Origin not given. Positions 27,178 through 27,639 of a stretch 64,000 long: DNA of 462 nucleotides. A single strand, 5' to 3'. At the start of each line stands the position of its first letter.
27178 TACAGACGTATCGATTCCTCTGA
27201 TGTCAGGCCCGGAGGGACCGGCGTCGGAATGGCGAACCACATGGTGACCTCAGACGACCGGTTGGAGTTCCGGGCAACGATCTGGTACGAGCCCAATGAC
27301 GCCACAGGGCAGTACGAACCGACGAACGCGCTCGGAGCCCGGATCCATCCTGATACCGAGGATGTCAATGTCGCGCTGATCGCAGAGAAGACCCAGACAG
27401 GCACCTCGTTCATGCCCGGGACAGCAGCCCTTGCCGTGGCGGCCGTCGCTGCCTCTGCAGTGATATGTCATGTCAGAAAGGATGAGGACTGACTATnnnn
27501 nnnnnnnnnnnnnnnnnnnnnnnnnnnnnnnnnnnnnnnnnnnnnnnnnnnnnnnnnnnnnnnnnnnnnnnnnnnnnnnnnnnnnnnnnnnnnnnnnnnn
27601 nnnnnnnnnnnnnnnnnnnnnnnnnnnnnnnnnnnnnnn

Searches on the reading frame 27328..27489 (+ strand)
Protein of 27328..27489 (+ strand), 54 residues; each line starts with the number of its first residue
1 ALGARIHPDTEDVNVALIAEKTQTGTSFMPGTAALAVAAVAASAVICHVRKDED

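Call 83: search_protein_families(library=ncbifam, proteins=[window:27328-27489:+], max_evalue=10)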
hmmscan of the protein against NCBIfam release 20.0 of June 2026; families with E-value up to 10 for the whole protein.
seq(54 aa): 0 families
